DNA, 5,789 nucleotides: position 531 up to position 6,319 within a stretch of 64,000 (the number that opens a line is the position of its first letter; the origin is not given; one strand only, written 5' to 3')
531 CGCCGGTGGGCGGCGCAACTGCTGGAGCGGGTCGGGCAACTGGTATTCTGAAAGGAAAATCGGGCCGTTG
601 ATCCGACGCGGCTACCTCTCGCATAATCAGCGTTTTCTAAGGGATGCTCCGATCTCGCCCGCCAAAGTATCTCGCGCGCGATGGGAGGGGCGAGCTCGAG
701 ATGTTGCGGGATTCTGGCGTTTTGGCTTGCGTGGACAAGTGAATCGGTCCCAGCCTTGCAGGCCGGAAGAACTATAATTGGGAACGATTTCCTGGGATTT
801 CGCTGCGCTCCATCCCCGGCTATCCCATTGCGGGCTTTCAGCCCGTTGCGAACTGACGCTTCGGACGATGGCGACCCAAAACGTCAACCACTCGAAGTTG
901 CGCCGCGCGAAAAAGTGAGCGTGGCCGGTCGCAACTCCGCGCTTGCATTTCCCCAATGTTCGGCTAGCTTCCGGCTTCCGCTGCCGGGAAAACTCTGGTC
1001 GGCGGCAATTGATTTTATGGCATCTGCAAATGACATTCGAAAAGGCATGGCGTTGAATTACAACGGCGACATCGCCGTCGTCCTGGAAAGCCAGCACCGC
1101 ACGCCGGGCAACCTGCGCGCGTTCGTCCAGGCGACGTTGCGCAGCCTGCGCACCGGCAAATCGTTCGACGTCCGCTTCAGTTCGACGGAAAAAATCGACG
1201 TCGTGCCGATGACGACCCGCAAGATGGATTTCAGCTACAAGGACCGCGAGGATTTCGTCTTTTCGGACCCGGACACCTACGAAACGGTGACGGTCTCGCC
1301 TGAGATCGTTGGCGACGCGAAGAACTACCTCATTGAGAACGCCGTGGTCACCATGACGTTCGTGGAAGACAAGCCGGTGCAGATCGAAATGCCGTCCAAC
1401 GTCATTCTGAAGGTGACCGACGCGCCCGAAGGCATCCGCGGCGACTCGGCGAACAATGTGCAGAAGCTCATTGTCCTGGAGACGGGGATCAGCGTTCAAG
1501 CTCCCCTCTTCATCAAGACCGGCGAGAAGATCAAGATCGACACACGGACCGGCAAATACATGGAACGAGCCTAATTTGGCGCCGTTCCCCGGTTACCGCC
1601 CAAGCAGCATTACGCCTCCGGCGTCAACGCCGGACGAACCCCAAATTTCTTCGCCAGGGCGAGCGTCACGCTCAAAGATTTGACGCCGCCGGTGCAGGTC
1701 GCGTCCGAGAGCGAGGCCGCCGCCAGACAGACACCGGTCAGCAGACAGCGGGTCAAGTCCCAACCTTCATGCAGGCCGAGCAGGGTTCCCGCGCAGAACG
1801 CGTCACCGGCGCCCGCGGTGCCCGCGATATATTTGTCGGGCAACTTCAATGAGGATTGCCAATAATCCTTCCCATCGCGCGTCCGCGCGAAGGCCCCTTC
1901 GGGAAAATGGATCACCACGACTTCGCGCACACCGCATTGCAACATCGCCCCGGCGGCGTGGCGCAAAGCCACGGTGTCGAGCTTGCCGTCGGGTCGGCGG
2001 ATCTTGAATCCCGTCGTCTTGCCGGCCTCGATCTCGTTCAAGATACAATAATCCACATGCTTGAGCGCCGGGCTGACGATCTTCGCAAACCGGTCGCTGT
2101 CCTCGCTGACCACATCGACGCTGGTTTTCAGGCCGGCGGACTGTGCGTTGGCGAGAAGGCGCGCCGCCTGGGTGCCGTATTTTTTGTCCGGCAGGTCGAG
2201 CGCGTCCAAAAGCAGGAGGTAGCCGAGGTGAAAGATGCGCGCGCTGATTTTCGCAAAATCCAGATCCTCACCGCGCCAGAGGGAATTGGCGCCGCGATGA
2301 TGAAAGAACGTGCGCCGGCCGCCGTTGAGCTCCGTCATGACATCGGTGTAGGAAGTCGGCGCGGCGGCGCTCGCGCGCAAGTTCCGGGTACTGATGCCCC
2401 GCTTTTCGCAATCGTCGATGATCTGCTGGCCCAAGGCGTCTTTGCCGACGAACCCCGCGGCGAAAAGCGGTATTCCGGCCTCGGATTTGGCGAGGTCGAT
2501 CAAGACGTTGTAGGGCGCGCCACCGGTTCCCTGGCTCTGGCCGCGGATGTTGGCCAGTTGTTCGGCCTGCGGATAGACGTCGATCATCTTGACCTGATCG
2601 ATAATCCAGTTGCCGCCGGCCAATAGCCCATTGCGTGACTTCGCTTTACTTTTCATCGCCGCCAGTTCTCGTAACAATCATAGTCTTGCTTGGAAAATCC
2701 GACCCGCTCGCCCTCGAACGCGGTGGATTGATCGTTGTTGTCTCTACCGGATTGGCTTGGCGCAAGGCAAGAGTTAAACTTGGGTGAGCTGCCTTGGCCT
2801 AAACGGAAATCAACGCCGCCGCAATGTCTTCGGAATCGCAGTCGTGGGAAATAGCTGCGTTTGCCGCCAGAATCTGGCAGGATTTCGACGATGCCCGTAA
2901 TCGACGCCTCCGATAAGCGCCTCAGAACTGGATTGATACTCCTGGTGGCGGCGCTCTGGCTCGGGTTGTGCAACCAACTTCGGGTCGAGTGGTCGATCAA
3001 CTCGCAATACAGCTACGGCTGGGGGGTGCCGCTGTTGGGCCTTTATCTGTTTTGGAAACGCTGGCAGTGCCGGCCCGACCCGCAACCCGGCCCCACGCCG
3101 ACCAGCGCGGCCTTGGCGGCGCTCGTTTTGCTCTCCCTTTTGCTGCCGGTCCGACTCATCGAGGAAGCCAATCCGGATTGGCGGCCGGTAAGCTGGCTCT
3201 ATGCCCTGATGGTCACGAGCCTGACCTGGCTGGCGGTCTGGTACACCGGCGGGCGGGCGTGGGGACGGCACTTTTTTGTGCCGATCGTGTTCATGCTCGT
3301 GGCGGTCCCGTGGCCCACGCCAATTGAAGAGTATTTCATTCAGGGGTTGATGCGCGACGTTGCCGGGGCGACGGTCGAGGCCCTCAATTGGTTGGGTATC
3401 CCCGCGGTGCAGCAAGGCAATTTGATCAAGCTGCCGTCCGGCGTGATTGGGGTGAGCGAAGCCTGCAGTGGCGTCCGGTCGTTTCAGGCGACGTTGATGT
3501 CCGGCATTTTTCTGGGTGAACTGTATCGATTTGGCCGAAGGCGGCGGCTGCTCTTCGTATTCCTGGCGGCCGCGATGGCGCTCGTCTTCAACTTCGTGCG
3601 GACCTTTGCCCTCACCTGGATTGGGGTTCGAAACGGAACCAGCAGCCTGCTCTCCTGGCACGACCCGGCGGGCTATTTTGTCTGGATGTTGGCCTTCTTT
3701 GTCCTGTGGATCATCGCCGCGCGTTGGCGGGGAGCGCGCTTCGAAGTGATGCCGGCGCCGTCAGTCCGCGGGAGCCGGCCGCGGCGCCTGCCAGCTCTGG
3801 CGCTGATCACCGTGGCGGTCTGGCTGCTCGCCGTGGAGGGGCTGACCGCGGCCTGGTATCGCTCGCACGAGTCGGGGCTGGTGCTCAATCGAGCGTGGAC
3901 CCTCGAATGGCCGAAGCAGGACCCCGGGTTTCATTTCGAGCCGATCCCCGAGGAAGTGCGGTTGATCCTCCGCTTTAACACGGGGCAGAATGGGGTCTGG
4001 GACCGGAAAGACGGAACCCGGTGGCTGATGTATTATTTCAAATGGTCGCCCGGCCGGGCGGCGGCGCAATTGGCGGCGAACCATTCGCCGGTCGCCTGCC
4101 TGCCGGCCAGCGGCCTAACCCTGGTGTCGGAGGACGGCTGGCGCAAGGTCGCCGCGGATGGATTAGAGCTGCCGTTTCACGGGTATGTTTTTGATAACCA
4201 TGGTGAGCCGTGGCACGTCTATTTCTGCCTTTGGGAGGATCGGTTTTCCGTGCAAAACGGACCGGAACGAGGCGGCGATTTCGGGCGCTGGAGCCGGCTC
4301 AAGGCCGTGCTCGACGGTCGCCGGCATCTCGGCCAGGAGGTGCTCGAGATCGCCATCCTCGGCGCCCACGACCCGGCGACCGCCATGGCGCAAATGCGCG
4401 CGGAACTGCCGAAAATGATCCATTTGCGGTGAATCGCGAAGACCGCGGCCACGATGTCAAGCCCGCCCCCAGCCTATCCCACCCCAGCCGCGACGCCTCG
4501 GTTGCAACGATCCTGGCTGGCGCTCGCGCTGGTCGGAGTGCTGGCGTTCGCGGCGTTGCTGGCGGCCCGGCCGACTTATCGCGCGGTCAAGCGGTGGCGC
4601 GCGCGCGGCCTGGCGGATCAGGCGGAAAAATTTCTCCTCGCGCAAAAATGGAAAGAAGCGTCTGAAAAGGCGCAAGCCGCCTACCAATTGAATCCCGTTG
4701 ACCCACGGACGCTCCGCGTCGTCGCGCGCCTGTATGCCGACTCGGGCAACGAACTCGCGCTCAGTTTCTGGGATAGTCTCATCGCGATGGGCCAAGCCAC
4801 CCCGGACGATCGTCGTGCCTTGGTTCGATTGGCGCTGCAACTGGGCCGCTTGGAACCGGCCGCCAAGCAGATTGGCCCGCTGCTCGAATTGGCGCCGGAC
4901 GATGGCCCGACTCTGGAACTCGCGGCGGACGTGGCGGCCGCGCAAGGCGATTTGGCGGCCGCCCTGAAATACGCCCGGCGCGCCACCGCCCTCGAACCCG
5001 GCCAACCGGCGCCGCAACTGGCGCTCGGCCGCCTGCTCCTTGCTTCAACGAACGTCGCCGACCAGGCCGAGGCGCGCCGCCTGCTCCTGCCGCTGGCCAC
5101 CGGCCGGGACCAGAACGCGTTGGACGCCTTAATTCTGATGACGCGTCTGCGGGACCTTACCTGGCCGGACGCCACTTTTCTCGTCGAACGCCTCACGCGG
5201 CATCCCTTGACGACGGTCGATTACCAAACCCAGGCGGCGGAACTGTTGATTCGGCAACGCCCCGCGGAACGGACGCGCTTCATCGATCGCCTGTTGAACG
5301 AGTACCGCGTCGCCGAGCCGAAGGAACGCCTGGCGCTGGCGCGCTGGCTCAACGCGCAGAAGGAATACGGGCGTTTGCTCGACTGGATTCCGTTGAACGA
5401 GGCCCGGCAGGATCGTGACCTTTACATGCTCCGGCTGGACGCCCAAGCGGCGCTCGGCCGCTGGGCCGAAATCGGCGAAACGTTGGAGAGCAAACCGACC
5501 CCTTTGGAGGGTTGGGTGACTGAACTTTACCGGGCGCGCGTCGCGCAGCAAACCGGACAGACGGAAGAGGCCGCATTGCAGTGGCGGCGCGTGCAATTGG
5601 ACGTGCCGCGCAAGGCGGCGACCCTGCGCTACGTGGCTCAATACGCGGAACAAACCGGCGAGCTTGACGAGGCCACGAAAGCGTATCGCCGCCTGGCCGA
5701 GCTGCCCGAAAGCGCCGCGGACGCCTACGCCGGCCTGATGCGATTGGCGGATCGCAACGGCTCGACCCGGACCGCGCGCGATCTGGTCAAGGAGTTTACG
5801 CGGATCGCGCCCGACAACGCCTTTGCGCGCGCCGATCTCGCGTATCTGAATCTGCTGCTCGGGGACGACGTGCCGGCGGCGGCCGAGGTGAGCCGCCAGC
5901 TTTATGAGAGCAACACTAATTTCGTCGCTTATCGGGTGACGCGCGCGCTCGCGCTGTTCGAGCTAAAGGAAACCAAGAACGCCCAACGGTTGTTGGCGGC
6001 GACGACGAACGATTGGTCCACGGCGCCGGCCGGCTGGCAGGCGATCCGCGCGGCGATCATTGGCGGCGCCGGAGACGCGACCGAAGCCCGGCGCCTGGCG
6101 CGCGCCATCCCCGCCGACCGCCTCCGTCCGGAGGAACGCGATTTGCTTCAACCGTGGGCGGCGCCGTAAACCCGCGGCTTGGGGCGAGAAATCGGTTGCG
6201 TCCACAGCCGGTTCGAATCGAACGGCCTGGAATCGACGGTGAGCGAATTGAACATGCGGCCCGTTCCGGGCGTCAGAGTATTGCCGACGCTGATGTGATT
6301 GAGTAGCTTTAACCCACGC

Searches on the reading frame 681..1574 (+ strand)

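Call 60: search_protein_families(library=pfam, proteins=[window:681-1574:+], max_evalue=0.0001)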
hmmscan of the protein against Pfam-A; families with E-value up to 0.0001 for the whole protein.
window:681-1574:+ (297 aa): 3 families
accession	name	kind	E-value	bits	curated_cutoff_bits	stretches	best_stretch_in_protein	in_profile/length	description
PF09285.17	Elong-fact-P_C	-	9.3e-23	80.1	25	1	241-296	1-56/56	Elongation factor P, C-terminal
PF08207.18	EFP_N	-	1.3e-19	70.3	23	1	115-172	1-58/58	Elongation factor P (EF-P) KOW-like domain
PF01132.26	EFP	-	1.3e-17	63.9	27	1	180-233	1-54/54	Elongation factor P (EF-P) OB domain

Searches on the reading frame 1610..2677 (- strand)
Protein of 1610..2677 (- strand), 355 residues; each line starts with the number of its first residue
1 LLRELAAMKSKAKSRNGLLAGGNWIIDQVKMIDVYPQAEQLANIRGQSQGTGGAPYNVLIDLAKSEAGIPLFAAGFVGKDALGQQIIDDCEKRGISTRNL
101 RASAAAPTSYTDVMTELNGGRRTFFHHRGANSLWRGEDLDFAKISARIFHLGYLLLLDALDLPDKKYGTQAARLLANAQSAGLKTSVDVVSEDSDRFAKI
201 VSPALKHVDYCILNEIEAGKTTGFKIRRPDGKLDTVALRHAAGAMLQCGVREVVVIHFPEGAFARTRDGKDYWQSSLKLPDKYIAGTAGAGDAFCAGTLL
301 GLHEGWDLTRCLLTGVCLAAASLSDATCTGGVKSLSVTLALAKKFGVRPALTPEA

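Call 60: search_protein_families(library=pfam, proteins=[window:1610-2677:-], max_evalue=0.0001)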
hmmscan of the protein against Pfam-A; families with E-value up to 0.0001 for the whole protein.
window:1610-2677:- (355 aa): 1 family
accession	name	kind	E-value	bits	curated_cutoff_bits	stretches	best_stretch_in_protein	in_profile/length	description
PF00294.29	PfkB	-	1.5e-29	103.8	25.8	1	31-329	11-296/302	pfkB family carbohydrate kinase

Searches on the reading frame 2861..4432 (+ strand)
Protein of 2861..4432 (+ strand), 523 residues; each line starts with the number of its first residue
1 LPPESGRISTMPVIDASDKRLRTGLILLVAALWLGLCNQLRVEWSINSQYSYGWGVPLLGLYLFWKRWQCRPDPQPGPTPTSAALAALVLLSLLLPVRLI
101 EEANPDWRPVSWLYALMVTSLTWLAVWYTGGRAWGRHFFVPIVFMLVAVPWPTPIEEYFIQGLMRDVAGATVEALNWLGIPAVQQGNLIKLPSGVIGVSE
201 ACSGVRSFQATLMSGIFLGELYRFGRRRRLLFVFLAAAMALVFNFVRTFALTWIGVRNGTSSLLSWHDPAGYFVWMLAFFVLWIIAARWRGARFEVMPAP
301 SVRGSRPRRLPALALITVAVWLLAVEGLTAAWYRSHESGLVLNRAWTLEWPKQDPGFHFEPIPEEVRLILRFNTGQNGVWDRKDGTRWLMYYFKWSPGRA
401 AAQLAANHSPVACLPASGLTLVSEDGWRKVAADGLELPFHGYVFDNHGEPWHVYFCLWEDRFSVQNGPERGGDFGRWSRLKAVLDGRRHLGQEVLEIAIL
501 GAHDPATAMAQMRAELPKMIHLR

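Call 60: search_protein_families(library=pfam, proteins=[window:2861-4432:+], max_evalue=0.0001)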
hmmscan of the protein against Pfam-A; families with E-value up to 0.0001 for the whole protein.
window:2861-4432:+ (523 aa): 1 family
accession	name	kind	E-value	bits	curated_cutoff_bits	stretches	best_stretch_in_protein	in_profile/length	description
PF09721.15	Exosortase_EpsH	-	1.9e-42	145.8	25.7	1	26-289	2-254/254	Transmembrane exosortase (Exosortase_EpsH)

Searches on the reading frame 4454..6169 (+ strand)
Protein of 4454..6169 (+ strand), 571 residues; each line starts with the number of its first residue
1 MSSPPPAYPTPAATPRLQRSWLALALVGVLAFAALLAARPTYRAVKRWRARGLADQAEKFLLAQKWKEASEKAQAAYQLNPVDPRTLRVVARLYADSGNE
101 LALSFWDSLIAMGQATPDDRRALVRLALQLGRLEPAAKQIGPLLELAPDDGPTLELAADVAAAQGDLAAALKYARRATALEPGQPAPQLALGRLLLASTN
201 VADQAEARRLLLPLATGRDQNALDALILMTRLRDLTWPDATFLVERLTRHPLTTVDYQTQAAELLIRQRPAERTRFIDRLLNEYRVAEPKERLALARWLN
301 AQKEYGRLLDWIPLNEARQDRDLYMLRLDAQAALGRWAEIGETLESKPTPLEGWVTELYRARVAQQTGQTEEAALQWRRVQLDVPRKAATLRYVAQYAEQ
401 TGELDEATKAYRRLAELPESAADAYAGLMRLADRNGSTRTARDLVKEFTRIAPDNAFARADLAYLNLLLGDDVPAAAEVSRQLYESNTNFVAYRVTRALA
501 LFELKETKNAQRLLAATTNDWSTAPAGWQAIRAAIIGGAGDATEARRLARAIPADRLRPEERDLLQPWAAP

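Call 60: search_protein_families(library=pfam, proteins=[window:4454-6169:+], max_evalue=0.0001)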
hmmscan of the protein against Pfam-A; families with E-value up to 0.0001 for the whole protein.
window:4454-6169:+ (571 aa): 1 family
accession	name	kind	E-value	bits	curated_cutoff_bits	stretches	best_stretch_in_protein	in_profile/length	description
PF13428.12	TPR_14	-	1.7e-05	25.5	23.5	0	156-194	6-44/44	Tetratricopeptide repeat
